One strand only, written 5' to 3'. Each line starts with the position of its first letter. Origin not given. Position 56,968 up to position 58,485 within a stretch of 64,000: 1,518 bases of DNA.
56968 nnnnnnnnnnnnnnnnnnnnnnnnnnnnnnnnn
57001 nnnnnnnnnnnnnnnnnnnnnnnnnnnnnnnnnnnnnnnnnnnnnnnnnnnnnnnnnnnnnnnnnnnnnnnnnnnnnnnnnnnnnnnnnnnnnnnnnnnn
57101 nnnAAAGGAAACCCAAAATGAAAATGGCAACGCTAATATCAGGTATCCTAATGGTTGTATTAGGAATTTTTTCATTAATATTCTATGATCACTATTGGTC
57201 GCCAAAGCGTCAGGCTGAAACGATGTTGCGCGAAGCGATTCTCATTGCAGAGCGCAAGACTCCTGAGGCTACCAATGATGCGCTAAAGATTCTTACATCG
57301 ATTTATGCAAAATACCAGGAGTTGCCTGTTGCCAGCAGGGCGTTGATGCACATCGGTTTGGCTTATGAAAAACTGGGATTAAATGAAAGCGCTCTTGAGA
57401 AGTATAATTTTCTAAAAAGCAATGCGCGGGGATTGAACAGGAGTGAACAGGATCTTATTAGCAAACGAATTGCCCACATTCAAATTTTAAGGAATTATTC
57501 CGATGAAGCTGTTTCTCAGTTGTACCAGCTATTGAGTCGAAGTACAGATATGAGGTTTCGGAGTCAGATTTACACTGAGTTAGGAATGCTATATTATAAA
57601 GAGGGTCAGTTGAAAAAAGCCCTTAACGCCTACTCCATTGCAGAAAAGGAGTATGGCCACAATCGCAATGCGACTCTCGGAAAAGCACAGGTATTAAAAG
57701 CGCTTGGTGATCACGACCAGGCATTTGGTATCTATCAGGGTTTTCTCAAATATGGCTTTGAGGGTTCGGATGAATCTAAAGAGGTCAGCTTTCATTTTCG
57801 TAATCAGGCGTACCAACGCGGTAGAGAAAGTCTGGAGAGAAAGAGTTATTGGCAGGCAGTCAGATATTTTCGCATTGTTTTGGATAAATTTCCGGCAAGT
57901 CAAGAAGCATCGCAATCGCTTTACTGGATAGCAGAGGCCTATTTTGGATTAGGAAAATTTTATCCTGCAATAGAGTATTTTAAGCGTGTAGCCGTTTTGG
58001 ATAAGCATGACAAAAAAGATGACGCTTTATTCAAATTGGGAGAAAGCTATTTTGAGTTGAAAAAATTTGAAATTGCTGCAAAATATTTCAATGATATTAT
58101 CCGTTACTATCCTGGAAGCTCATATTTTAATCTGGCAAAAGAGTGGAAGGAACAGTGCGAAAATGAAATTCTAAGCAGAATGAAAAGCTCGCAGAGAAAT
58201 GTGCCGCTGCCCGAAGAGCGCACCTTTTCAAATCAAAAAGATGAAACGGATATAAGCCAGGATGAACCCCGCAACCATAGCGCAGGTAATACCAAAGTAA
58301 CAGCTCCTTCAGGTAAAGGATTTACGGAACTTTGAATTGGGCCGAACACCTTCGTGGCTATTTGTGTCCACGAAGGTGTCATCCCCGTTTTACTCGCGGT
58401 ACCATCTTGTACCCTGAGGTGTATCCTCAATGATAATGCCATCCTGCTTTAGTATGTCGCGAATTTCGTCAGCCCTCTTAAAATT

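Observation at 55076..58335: Secreted 4x FN3-like repeat protein immediately followed by a membrane-anchored TPR protein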

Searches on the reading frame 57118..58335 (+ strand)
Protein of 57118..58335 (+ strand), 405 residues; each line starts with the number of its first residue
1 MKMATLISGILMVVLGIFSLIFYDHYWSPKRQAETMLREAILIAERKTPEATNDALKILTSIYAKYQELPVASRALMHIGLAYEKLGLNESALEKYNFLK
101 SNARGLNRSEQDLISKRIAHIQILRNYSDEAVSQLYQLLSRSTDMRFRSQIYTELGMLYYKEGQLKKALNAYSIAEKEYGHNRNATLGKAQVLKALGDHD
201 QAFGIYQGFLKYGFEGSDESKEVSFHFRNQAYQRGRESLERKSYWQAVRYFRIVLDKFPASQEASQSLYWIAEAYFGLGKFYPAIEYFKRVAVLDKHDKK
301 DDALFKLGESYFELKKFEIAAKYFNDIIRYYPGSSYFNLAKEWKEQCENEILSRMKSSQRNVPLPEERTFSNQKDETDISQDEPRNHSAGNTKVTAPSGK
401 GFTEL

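Call 3: search_protein_families(library=pfam, proteins=[window:57118-58335:+], max_evalue=1)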
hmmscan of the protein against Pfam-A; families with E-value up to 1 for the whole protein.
window:57118-58335:+ (405 aa): 25 families
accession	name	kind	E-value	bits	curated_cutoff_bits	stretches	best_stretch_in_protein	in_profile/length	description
PF13174.12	TPR_6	-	3.6e-19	68.5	26.3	2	302-334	1-33/33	Tetratricopeptide repeat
PF13432.12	TPR_16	-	5.9e-19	68.6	32.7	4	154-208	2-56/65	Tetratricopeptide repeat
PF00515.34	TPR_1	-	5.8e-17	61.2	27.8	4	266-296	2-32/34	Tetratricopeptide repeat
PF07719.23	TPR_2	-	9.8e-16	57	27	3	302-333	2-33/34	Tetratricopeptide repeat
PF13181.12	TPR_8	-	2.1e-11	43.5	25.7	3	266-292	2-28/34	Tetratricopeptide repeat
PF14559.12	TPR_19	-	6.1e-11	42.9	25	2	160-202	2-44/68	Tetratricopeptide repeat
PF12895.13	ANAPC3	-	1.4e-10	41.8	27.2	2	257-324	14-79/82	Anaphase-promoting complex, cyclosome, subunit 3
PF13428.12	TPR_14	-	6.3e-10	39.2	23.5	1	151-191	3-43/44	Tetratricopeptide repeat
PF13424.12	TPR_12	-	1.4e-09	38.4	30.1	2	266-331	4-75/77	Tetratricopeptide repeat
PF09976.15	TPR_21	-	8.5e-07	29.3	25.5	1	5-183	10-180/193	Tetratricopeptide repeat-like domain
PF13525.12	YfiO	-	8.6e-07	29.4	25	1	229-341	6-130/203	Outer membrane lipoprotein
PF14938.12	SNAP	-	0.0015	18.5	25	1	30-97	71-139/282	Soluble NSF attachment protein, SNAP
PF13414.12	TPR_11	-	0.0036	17.4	26.8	1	157-175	2-20/42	TPR repeat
PF23914.1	TPR_CcmH_CycH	-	0.029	14.7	42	0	155-202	56-103/158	Cytochrome c-type biogenesis protein H TPR domain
PF17874.7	TPR_MalT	-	0.064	13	45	0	125-173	56-104/336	MalT-like TPR region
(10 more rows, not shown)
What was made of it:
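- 57130..57666 (+): YfgM-type TPR-like region, aa 5-183 (Pfam PF09976, TPR_21). 29.3 bits against a gathering score of 25.5, covering profile positions 10-180 of 193 (call 3).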

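Call 4: search_protein_families(library=ncbifam, proteins=[window:57118-58335:+], max_evalue=1)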
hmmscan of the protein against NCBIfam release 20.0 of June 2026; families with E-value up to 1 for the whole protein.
window:57118-58335:+ (405 aa): 20 families
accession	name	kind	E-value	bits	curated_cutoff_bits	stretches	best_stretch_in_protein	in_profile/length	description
TIGR02795.1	tol_pal_ybgF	equivalog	5.8e-25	88.2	90.1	3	230-341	4-116/119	tol-pal system protein YbgF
TIGR03302.1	OM_YfiO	subfamily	1.7e-18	67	81.4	3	226-351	31-165/239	outer membrane protein assembly factor BamD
NF052312.1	T9SS_PorW_SprE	equivalog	4.9e-11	42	250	3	52-197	195-335/716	type IX secretion system periplasmic lipoprotein PorW/SprE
NF040959.1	MamA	equivalog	7.6e-09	35.3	200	2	228-332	36-136/204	magnetosome protein MamA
TIGR02917.1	PEP_TPR_lipo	equivalog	1e-08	33.6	312.2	2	235-333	302-395/899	XrtA/PEP-CTERM system TPR-repeat protein PrsT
NF008068.0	PRK10803.1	equivalog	6.8e-08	32.8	383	2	239-337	154-253/263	cell division protein CpoB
TIGR02521.1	type_IV_pilW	equivalog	9e-07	28.7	154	1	140-208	22-90/234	type IV pilus biogenesis/stability protein PilW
NF047371.1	FlcA_CTERM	equivalog_domain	2.5e-06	26.3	300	2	23-212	356-536/646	periplasmic flagellar collar protein FlcA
TIGR02552.1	LcrH_SycD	equivalog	2.3e-05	24.1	104.8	2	229-335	19-120/136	SycD/LcrH family type III secretion system chaperone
NF047507.1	TPR_BatC_Lepto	exception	2.8e-05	23.7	175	2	233-381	29-176/214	TPR repeat-containing protein BatC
NF033920.0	C39_PA2778_fam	equivalog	0.00015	21.3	150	2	255-346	147-237/255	PA2778 family cysteine peptidase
NF052230.1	T9SS_PorE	exception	0.00059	18.2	600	2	230-359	20-146/648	PorE family type IX secretion system protein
NF040561.1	PrimPol_Msp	equivalog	0.0012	17.5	200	1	283-350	9-75/515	CRISPR-associated primase-polymerase type A1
NF002725.1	PRK02603.1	equivalog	0.027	14.5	143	1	130-185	53-108/173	photosystem I assembly protein Ycf3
NF008757.0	PRK11788.1-5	equivalog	0.042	13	363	1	144-348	102-296/388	lipopolysaccharide assembly protein LapB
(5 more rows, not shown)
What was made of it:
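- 57118..58335 (+): Gene 2 (p2), 405 aa. It is a bitopic inner-membrane protein with a periplasmic TPR solenoid. Pfam and NCBIfam hits in calls 3 and 4.
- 57805..58140 (+): YbgF/CpoB-type TPR module, aa 230-341. TIGR02795 scores 88.2 bits against a cut-off of 90.1 (call 4).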

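Call 8: list_cluster_members(proteins=[P0001, window:57118-58335:+])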
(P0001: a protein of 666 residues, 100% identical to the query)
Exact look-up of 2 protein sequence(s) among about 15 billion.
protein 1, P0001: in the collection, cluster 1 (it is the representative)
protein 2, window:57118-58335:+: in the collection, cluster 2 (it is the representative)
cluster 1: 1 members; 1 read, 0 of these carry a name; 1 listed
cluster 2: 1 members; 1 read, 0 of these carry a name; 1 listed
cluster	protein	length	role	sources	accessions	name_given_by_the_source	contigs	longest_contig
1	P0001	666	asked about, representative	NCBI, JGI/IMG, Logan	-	-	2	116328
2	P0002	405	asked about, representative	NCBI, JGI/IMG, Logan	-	-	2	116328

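Call 10: find_homologous_proteins(query=window:57118-58335:+, max_evalue=0.001)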
Query window:57118-58335:+ (405 aa): 8 proteins with E <= 0.001 among 2559 candidates.
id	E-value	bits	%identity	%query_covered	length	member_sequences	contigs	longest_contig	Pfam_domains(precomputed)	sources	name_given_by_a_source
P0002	6.5e-266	900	100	100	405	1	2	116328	PF14559.13,PF09976.16,PF13525.13,PF00515.35,PF12895.14,PF13424.13,PF13432.13,PF13428.13,PF13181.13,PF07719.24,PF13174.13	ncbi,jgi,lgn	-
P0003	3.2e-163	562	62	99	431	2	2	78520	PF14559.13,PF00515.35,PF12895.14,PF13424.13,PF13432.13,PF13428.13,PF13181.13,PF07719.24,PF13174.13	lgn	-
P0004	5.6e-139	482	54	99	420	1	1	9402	PF10602.16,PF14559.13,PF13525.13,PF00515.35,PF12895.14,PF13424.13,PF13432.13,PF13428.13,PF13181.13,PF07719.24,PF13174.13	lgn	-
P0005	3.6e-137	476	58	89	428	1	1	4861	PF14559.13,PF13525.13,PF25068.3,PF00515.35,PF12895.14,PF13424.13,PF13432.13,PF13428.13,PF13181.13,PF07719.24,PF13174.13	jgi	jgi:tetratricopeptide (TPR) repeat protein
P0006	4.2e-129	449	52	100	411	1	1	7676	PF14559.13,PF13525.13,PF00515.35,PF13424.13,PF13432.13,PF13428.13,PF13181.13,PF07719.24,PF13174.13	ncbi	-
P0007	1.9e-89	319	43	99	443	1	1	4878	PF25063.1,PF13431.13,PF09976.16,PF13176.13,PF13428.13,PF14559.13,PF00515.35,PF13424.13,PF21033.5,PF13432.13,PF13181.13,PF07719.24,PF13174.13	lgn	-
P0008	4.0e-65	239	38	86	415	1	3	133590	PF09976.16,PF13525.13,PF13428.13,PF14559.13,PF00515.35,PF12895.14,PF13424.13,PF21033.5,PF13432.13,PF13181.13,PF07719.24,PF13174.13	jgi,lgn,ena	-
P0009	5.3e-5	41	33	16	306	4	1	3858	PF25063.1,PF13431.13,PF23914.2,PF13414.13,PF21545.4,PF13176.13,PF12569.15,PF13428.13,PF13374.13,PF14559.13,PF24575.2,PF13371.13,PF00515.35,PF12895.14,PF10255.16,PF13424.13,PF21033.5,PF13432.13,PF13181.13,PF14561.13,PF07719.24,PF13174.13,PF20308.5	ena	-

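Call 11: find_encoding_contigs(protein=P0003, flank=8000, max_places=2)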
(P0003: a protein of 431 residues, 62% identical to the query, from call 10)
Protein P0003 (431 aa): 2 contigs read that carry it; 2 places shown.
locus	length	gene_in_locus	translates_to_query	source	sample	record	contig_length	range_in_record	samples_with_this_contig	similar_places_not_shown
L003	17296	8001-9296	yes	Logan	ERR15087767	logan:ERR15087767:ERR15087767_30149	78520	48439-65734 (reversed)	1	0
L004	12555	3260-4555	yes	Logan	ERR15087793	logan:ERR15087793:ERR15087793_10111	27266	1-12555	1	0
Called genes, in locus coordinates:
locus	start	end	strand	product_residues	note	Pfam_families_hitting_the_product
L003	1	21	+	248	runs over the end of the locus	-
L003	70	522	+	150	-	PF04519:Bactofilin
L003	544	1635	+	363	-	PF04166:PdxA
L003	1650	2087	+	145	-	-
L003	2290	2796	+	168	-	PF01245:Ribosomal_L19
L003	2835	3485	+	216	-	PF01351:RNase_HII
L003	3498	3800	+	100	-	-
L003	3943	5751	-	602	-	PF04055:Radical_SAM (weak)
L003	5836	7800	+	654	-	-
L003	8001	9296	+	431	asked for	PF13181:TPR_8 (faint), PF13424:TPR_12 (faint), PF13428:TPR_14 (faint), PF13432:TPR_16 (faint), PF14559:TPR_19 (faint), PF00515:TPR_1 (faint), PF12895:ANAPC3 (weak), PF13174:TPR_6 (weak), +1 more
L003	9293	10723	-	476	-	PF01406:tRNA-synt_1e, PF01921:tRNA-synt_1f (faint), PF09334:tRNA-synt_1g (faint), PF09190:DALR_2 (weak)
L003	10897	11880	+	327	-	PF00398:RrnaAD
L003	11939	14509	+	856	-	PF19864:Radical_SAM_N2, PF04055:Radical_SAM, PF10105:DUF2344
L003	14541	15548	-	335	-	-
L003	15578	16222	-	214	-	PF02683:DsbD_TM, PF13386:DsbD_2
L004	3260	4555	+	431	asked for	PF13181:TPR_8 (faint), PF13424:TPR_12 (faint), PF13428:TPR_14 (faint), PF13432:TPR_16 (faint), PF14559:TPR_19 (faint), PF00515:TPR_1 (faint), PF12895:ANAPC3 (weak), PF13174:TPR_6 (weak), +1 more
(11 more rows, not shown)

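Call 12: find_encoding_contigs(protein=P0008, flank=8000, max_places=2)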
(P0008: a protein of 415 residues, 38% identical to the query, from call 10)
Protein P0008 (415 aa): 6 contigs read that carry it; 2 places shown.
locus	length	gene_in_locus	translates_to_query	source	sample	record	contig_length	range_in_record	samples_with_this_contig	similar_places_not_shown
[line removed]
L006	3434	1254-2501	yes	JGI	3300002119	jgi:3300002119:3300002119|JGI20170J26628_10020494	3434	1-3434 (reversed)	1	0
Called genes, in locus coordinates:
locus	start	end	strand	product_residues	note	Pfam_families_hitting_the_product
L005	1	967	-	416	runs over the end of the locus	PF13393:tRNA-synt_His, PF00587:tRNA-synt_2b, PF03129:HGTP_anticodon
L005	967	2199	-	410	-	PF01136:Peptidase_U32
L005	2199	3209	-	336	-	PF02618:YceG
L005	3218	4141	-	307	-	PF02481:DNA_processg_A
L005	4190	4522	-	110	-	PF06133:Com_YlbF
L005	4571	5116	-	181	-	-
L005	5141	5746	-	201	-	PF02545:Maf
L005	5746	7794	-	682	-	PF13328:HD_4, PF01966:HD, PF04607:RelA_SpoT, PF02824:TGS, PF28438:RelA_RIS, PF13291:ACT_4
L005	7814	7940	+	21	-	-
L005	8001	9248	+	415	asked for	PF09976:TPR_21, PF07719:TPR_2 (faint), PF13181:TPR_8 (faint), PF13424:TPR_12 (faint), PF13525:YfiO (faint), PF12895:ANAPC3 (weak), PF00515:TPR_1 (weak), PF13432:TPR_16 (weak), +4 more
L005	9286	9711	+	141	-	PF03061:4HBT (weak)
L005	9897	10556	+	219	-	PF06161:DUF975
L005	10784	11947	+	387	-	PF00753:Lactamase_B, PF19583:ODP, PF12706:Lactamase_B_2, PF00258:Flavodoxin_1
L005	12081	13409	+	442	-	PF01654:Cyt_bd_oxida_I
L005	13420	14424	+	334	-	PF02322:Cyt_bd_oxida_II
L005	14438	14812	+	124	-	PF06397:Desulfoferrod_N, PF01880:Desulfoferrodox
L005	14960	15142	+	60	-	-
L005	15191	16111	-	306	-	PF25084:LbH_EIF2B (faint), PF25087:GMPPB_C (faint), PF00132:Hexapep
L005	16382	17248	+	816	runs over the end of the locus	PF03030:H_PPase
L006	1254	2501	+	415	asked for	PF09976:TPR_21, PF07719:TPR_2 (faint), PF13181:TPR_8 (faint), PF13424:TPR_12 (faint), PF13525:YfiO (faint), PF12895:ANAPC3 (weak), PF00515:TPR_1 (weak), PF13432:TPR_16 (weak), +4 more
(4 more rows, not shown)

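Call 13: find_encoding_contigs(protein=P0006, flank=8000, max_places=2)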
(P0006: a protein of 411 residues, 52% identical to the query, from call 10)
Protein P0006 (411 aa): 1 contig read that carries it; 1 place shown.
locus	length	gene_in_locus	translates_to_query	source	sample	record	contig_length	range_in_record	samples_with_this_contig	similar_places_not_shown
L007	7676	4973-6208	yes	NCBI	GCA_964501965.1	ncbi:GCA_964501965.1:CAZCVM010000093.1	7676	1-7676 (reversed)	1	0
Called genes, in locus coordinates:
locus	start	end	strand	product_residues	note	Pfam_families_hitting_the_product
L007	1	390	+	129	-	?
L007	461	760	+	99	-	-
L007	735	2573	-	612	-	PF04055:Radical_SAM (weak)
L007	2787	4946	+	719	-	-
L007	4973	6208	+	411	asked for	PF07719:TPR_2 (faint), PF13181:TPR_8 (faint), PF13424:TPR_12 (faint), PF13428:TPR_14 (faint), PF13525:YfiO (faint), PF14559:TPR_19 (faint), PF13432:TPR_16, PF13174:TPR_6, +1 more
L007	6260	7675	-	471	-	?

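Call 17: find_encoding_contigs(protein=P0004, flank=8000, max_places=2)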
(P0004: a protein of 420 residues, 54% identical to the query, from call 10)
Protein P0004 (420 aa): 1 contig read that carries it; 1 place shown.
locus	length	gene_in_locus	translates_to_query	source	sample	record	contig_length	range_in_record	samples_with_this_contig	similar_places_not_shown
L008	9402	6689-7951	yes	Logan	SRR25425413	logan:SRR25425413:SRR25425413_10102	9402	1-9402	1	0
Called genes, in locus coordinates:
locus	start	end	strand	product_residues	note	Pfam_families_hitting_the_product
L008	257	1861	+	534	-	-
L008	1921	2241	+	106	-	PF13442:Cytochrome_CBB3 (weak)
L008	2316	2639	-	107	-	-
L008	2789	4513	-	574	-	PF04055:Radical_SAM (weak)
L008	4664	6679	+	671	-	-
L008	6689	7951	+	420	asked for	PF07719:TPR_2 (faint), PF12895:ANAPC3 (faint), PF13174:TPR_6 (faint), PF13181:TPR_8 (faint), PF13424:TPR_12 (faint), PF13525:YfiO (faint), PF13432:TPR_16 (faint), PF14559:TPR_19 (faint), +3 more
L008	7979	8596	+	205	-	PF00027:cNMP_binding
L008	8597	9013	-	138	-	PF00498:FHA, PF00196:GerE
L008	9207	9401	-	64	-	?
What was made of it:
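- Tried and rejected: They are confined to the window's clade (calls 11, 13, 17 against 43, 44).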

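Call 18: find_encoding_contigs(protein=P0007, flank=8000, max_places=2)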
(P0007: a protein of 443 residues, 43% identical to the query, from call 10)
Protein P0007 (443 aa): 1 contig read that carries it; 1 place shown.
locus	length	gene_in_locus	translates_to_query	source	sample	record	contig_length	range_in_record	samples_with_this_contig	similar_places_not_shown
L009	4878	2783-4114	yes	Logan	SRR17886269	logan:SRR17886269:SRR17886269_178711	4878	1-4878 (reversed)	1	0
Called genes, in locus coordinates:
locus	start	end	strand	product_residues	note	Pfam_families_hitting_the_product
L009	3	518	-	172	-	?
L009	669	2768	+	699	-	-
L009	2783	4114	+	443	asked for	PF09976:TPR_21 (faint), PF21033:RMD1-3 (faint), PF25063:ARM_TT21_C (faint), PF13174:TPR_6 (faint), PF13432:TPR_16 (faint), PF14559:TPR_19 (faint), PF00515:TPR_1 (weak), PF13181:TPR_8 (weak), +5 more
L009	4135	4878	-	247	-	?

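Call 19: find_encoding_contigs(protein=P0005, flank=8000, max_places=2)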
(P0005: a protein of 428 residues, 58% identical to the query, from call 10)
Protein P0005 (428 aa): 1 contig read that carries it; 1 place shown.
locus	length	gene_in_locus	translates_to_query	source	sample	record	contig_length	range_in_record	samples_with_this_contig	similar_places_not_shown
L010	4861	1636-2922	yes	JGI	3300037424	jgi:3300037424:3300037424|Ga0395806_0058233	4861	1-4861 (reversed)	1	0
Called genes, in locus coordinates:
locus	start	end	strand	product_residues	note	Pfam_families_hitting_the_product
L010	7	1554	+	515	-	-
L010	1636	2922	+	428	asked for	PF13174:TPR_6 (faint), PF13181:TPR_8 (faint), PF13424:TPR_12 (faint), PF13428:TPR_14 (faint), PF13525:YfiO (faint), PF14559:TPR_19 (faint), PF13432:TPR_16 (weak), PF00515:TPR_1 (weak), +3 more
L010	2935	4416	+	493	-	PF04932:Wzy_C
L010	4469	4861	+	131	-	?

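Call 44: search_protein_families(library=pfam, proteins=[L032:473-2632:-, L032:5423-6706:-, L024:12482-14086:-, L027:2957-3580:-, L040:11221-12729:+, L050:14691-16076:-, L027:2605-3075:-, L049:10724-11608:+, L040:12702-14072:-], max_evalue=0.001)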
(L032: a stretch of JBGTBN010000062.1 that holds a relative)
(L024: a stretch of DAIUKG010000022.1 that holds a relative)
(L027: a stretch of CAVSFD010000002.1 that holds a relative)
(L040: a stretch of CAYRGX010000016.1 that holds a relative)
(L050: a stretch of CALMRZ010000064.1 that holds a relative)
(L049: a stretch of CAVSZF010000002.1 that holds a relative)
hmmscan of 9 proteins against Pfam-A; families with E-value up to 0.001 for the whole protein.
L032:473-2632:- (719 aa): 6 families
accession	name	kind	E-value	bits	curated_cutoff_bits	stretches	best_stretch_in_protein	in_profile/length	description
PF13328.12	HD_4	-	2.7e-51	173.8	27.2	1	78-227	1-155/156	HD domain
PF04607.23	RelA_SpoT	-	1.4e-42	144.9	27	1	287-396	1-111/113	Region found in RelA / SpoT proteins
PF02824.27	TGS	-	6e-21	74.7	22.2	1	439-498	1-60/60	TGS domain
PF13291.12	ACT_4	-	8.9e-16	58.8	27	1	636-710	4-79/80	ACT domain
PF01966.28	HD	-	4.9e-11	43.4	22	1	98-196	2-116/116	HD domain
PF19296.4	RelA_AH_RIS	-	7.5e-05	23.3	23.8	1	545-623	100-184/185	RelA/SpoT, AH and RIS domains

L032:5423-6706:- (427 aa): 6 families
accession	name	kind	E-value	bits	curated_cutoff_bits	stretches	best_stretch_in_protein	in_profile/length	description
PF13365.12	Trypsin_2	-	1.4e-33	117.1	27.6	1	160-293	1-144/144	Trypsin-like peptidase domain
PF00089.32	Trypsin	-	3.5e-18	66.7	20.6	1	160-318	27-218/220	Trypsin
PF13180.12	PDZ_2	-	2.5e-12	47.3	27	1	332-423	1-80/80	PDZ domain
PF17820.7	PDZ_6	-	1e-08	35.2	27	1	359-412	2-54/54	PDZ domain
PF00595.29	PDZ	-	2.2e-08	34.8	23.2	1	328-410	6-80/81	PDZ domain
PF10459.15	Peptidase_S46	-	7.5e-05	22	22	0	158-180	47-69/698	Peptidase S46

L024:12482-14086:- (534 aa): 2 families
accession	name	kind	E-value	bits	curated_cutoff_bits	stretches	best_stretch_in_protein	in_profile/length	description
PF02527.21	GidB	-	6.6e-35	120.5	27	1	67-237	2-174/184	rRNA small subunit methyltransferase G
PF00588.24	SpoU_methylase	-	1.4e-25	90.5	29.7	1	397-526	9-142/142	SpoU rRNA Methylase family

L027:2957-3580:- (207 aa): 0 families

L040:11221-12729:+ (502 aa): 0 families

L050:14691-16076:- (461 aa): 3 families
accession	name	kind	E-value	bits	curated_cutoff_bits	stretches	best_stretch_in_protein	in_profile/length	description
PF13393.11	tRNA-synt_His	-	2.5e-43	148.9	25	1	52-353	1-307/308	Histidyl-tRNA synthetase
PF03129.25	HGTP_anticodon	-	3.5e-16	59.6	21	1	369-458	1-93/94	Anticodon binding domain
PF00587.30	tRNA-synt_2b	-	1.4e-13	51.7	29.3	1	110-340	1-148/179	tRNA synthetase class II core domain (G, H, P, S and T)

L027:2605-3075:- (156 aa): 1 family
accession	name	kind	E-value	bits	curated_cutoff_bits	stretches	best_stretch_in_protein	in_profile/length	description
PF06133.16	Com_YlbF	-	4.3e-15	56.5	23.9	1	53-154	1-102/105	Control of competence regulator ComK, YlbF/YmcA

L049:10724-11608:+ (294 aa): 1 family
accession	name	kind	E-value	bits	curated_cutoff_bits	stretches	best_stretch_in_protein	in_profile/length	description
PF00156.33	Pribosyltran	-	2.3e-11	43.7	26.3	1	150-253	24-125/158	Phosphoribosyl transferase domain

L040:12702-14072:- (456 aa): 0 families
